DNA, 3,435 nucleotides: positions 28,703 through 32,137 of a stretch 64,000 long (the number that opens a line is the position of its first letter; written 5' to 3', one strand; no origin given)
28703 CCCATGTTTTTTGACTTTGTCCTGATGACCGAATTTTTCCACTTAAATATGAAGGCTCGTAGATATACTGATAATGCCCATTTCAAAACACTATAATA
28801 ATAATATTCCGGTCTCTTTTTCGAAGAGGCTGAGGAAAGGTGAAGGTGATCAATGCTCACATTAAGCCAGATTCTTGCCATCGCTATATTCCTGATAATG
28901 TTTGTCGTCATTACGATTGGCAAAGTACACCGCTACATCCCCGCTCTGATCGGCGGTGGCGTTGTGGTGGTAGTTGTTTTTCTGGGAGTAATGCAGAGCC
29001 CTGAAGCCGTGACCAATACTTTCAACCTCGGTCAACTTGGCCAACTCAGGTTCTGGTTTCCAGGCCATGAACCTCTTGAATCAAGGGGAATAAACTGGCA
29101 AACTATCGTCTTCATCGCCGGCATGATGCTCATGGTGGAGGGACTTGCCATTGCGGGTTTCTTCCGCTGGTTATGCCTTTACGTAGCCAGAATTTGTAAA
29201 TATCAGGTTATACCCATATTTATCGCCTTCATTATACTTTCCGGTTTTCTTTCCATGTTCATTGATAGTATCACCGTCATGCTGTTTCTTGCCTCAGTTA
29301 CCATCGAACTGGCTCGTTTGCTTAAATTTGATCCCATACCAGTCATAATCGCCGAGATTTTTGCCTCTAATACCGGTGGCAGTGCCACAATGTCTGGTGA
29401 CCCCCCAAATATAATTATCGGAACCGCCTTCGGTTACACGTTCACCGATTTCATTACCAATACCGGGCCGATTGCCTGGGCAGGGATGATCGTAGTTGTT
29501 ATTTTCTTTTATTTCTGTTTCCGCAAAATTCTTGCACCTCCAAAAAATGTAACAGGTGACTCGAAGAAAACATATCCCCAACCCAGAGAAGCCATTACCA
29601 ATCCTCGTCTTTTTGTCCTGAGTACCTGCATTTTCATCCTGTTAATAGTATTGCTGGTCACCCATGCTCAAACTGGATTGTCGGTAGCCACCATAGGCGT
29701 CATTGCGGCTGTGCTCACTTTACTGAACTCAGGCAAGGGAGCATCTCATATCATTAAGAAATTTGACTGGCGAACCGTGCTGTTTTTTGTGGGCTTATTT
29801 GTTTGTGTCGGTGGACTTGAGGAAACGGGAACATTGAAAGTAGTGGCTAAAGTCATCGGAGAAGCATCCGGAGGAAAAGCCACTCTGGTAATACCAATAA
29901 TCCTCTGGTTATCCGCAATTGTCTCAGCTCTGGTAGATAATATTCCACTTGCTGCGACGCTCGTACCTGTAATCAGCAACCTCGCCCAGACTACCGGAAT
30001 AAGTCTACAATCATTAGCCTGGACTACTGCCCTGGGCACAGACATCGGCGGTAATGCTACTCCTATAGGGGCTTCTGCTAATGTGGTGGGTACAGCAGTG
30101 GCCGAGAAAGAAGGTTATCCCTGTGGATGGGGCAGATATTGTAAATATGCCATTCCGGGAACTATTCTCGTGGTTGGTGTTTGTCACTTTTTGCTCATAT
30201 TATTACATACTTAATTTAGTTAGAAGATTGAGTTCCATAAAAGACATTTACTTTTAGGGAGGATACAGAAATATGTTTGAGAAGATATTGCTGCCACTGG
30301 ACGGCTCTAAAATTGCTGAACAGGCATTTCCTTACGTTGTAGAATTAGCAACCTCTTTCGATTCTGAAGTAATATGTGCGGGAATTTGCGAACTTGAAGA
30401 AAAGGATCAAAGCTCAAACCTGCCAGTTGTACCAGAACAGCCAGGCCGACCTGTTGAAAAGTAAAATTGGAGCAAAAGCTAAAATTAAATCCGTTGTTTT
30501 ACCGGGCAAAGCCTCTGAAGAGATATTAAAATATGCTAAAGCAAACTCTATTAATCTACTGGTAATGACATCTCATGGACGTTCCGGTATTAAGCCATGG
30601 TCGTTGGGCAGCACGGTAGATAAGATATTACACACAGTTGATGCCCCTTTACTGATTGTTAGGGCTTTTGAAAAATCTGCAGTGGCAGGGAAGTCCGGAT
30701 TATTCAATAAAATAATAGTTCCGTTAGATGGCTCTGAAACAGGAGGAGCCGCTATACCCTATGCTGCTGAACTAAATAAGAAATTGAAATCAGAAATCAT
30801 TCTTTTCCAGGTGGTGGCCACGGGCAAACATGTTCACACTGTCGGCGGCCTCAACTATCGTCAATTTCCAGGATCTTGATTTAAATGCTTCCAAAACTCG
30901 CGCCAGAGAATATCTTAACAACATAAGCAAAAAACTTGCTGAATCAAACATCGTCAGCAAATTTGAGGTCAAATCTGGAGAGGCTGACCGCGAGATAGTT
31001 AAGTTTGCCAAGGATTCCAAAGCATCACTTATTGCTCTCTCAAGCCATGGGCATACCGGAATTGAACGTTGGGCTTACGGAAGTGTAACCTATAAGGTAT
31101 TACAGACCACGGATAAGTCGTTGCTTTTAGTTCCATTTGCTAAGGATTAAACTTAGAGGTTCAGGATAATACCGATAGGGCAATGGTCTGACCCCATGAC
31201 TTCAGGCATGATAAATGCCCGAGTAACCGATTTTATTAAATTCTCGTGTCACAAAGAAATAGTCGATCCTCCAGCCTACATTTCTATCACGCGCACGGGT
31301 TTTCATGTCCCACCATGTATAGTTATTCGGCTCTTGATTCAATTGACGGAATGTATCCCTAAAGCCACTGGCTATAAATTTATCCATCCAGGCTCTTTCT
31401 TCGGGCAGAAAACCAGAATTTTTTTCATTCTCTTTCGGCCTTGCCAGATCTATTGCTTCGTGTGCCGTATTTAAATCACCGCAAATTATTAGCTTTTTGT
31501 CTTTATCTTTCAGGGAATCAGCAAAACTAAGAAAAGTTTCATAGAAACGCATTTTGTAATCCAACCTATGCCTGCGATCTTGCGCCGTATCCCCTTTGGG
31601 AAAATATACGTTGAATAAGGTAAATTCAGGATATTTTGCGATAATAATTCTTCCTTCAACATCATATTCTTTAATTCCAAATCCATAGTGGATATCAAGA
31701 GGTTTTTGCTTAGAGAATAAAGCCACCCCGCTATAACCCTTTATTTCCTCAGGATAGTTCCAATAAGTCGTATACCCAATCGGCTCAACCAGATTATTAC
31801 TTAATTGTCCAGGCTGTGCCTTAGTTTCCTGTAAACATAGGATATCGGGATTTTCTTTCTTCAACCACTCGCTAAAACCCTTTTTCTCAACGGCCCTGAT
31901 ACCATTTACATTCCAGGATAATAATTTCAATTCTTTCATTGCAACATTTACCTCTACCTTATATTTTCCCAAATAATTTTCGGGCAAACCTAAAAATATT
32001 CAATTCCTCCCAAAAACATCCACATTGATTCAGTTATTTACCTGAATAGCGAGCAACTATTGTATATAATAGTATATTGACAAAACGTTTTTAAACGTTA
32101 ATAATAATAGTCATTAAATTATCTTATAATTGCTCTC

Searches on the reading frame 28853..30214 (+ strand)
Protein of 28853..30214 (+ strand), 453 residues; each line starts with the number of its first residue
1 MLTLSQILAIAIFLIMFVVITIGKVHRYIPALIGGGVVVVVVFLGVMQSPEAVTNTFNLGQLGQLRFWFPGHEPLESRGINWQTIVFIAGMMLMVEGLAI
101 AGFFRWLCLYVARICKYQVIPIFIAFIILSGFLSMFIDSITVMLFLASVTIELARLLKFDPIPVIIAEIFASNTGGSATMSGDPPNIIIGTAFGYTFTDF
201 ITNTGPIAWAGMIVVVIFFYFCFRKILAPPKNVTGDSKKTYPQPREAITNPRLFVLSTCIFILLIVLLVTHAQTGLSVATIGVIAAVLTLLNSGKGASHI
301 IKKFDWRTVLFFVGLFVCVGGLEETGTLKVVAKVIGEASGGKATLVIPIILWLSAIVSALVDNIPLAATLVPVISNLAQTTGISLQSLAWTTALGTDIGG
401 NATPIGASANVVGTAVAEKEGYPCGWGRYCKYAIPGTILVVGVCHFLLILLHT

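Call 7: search_protein_families(library=pfam, proteins=[window:28853-30214:+])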
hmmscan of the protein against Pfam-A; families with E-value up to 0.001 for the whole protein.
window:28853-30214:+ (453 aa): 2 families
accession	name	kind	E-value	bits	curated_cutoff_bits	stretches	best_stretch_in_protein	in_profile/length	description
PF03600.22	CitMHS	-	3.3e-74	250.4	31.9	1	17-395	1-336/336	Citrate transporter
PF02040.21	ArsB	-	2.2e-25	90.3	22.2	1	72-440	42-411/423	Arsenical pump membrane protein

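Call 72: search_protein_families(library=ncbifam, proteins=[window:28853-30214:+], max_evalue=0.01)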
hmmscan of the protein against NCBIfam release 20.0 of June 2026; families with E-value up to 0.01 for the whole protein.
window:28853-30214:+ (453 aa): 9 families
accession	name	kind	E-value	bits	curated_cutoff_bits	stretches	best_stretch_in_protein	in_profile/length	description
NF040989.1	MamN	equivalog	1.2e-37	129.7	500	1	78-415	52-386/437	magnetosome biogenesis transporter MamN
NF011980.0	PRK15445.1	subfamily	2.4e-33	115.8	457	1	80-444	53-418/430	arsenical efflux pump membrane protein ArsB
TIGR00935.1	2a45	subfamily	5.3e-32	111.6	415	1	78-444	49-416/426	arsenite/antimonite efflux transporter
NF033877.0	arsB_Sta_pI258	exception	1.3e-28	100.4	760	1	77-443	50-417/429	arsenite efflux transporter membrane subunit ArsB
TIGR00785.1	dass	subfamily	2.9e-25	88.9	198.6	3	165-412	156-409/444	DASS family sodium-coupled anion symporter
NF038006.1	NhaD_1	equivalog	4.9e-09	35.7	80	1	300-412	281-380/405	sodium:proton antiporter NhaD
TIGR00775.1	NhaD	equivalog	6.5e-09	35.1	577.1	1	298-412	277-379/420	NhaD family Na+:H+ antiporter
NF007093.0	PRK09547.1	equivalog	3.4e-07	29.7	640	1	173-443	214-491/517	sodium/proton antiporter NhaB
TIGR00774.1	NhaB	equivalog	0.0013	17.9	826.1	1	173-442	213-491/515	Na(+)/H(+) antiporter NhaB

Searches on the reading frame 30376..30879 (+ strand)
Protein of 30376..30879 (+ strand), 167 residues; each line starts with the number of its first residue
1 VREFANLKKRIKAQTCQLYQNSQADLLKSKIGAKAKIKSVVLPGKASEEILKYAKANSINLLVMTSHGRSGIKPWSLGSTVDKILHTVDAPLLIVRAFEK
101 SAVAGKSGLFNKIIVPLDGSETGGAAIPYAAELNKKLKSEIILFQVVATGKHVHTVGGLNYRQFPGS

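Call 7: search_protein_families(library=pfam, proteins=[window:30376-30879:+])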
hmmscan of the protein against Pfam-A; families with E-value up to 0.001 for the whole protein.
window:30376-30879:+ (167 aa): 1 family
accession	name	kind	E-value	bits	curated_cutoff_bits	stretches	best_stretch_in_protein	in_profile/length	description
PF00582.32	Usp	-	3.6e-22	79.9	24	2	23-96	70-141/141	Universal stress protein family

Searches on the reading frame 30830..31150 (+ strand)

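Call 7: search_protein_families(library=pfam, proteins=[window:30830-31150:+])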
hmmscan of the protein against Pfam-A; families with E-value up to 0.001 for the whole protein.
window:30830-31150:+ (106 aa): 1 family
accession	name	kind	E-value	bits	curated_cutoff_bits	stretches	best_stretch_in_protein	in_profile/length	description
PF00582.32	Usp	-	3.2e-14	54.1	24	1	28-102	69-141/141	Universal stress protein family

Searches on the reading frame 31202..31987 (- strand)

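Call 7: search_protein_families(library=pfam, proteins=[window:31202-31987:-])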
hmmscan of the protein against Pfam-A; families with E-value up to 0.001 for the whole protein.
window:31202-31987:- (261 aa): 1 family
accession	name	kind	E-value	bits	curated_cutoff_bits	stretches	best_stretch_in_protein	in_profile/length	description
PF03372.29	Exo_endo_phos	-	9.2e-36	124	24.5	1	23-254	1-210/225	Endonuclease/Exonuclease/phosphatase family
